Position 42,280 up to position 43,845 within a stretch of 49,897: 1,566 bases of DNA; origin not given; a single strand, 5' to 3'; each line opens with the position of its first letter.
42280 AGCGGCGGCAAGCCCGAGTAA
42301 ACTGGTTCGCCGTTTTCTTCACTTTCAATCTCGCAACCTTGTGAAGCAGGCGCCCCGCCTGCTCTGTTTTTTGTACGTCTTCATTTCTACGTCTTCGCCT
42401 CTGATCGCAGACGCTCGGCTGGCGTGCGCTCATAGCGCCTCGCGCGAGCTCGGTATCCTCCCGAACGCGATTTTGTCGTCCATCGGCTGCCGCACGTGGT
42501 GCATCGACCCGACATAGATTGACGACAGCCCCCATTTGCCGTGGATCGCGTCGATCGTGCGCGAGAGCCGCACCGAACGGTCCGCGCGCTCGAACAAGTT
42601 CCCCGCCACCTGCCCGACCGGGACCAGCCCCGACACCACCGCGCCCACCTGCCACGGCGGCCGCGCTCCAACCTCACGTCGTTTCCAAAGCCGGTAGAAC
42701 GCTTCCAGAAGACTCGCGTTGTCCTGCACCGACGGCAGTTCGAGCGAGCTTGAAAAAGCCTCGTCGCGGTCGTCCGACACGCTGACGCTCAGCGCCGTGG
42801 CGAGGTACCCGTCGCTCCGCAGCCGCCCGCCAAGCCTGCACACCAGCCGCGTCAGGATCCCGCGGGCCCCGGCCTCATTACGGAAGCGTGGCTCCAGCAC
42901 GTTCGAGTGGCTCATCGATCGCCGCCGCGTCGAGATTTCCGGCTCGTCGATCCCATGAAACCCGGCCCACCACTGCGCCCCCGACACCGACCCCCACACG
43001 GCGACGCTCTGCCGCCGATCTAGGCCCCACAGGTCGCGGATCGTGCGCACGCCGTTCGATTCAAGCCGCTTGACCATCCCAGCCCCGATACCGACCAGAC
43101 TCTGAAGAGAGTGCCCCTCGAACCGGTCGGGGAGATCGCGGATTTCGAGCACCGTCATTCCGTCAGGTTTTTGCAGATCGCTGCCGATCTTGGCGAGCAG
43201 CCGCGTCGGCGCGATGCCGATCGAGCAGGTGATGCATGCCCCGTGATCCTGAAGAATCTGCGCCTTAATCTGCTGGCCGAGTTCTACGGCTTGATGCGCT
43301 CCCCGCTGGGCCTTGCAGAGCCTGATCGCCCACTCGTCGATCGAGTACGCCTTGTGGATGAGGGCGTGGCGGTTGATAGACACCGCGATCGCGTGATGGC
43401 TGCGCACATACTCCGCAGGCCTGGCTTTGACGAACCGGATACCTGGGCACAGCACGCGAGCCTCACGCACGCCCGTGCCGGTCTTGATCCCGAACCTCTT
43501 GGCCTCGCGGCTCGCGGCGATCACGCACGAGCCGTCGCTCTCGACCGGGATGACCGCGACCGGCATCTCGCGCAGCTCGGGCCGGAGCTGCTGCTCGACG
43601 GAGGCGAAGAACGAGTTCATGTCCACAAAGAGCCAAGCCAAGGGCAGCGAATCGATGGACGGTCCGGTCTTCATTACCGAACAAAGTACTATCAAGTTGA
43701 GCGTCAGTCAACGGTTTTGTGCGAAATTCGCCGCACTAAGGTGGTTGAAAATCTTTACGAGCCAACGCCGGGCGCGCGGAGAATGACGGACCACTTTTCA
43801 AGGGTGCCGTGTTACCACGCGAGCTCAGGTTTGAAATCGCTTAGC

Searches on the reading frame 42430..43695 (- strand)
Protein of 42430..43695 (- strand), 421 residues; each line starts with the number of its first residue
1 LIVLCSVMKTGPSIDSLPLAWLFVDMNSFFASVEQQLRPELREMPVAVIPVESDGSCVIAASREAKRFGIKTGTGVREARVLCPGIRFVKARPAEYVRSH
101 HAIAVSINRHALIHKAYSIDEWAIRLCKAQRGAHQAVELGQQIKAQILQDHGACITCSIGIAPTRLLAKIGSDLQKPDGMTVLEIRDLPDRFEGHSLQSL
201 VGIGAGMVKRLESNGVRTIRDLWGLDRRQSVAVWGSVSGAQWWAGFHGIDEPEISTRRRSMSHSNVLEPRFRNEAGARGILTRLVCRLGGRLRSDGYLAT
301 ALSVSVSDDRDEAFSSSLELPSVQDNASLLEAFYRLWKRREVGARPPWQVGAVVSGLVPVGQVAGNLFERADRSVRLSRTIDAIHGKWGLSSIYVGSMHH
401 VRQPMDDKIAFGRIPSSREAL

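Call 62: search_protein_families(library=ncbifam, proteins=[window:42430-43695:-], max_evalue=0.001)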
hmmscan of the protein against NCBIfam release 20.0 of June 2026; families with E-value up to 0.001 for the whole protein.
window:42430-43695:- (421 aa): 10 families
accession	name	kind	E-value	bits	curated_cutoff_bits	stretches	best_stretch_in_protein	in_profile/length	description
NF002848.0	PRK03103.1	subfamily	5.3e-52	176.7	381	1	22-397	7-390/410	DNA polymerase IV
NF003015.0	PRK03858.1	subfamily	3.9e-46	157.9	367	1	22-399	10-386/399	DNA polymerase IV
NF002677.0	PRK02406.1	equivalog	2.6e-44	151.8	256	1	23-296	10-282/357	DNA polymerase IV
NF002882.0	PRK03348.1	equivalog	2.8e-44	151.7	389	1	22-377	8-362/461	DNA polymerase IV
NF002492.0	PRK01810.1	equivalog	1.2e-41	142.8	399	1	22-397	13-393/412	DNA polymerase IV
NF002751.0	PRK02794.1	equivalog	1.7e-37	129.3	371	1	14-400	35-419/425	DNA polymerase IV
NF010731.0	PRK14133.1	equivalog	3.7e-33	115.2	362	1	22-265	6-244/352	DNA polymerase IV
NF002883.0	PRK03352.1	equivalog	8.9e-30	104.1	330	1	22-308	8-293/347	DNA polymerase IV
NF002292.0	PRK01216.1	equivalog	1.6e-26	93.2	339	1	22-226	4-209/351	DNA polymerase IV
NF002955.0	PRK03609.1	subfamily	2.1e-19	69.7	431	1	23-223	4-207/422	translesion error-prone DNA polymerase V subunit UmuC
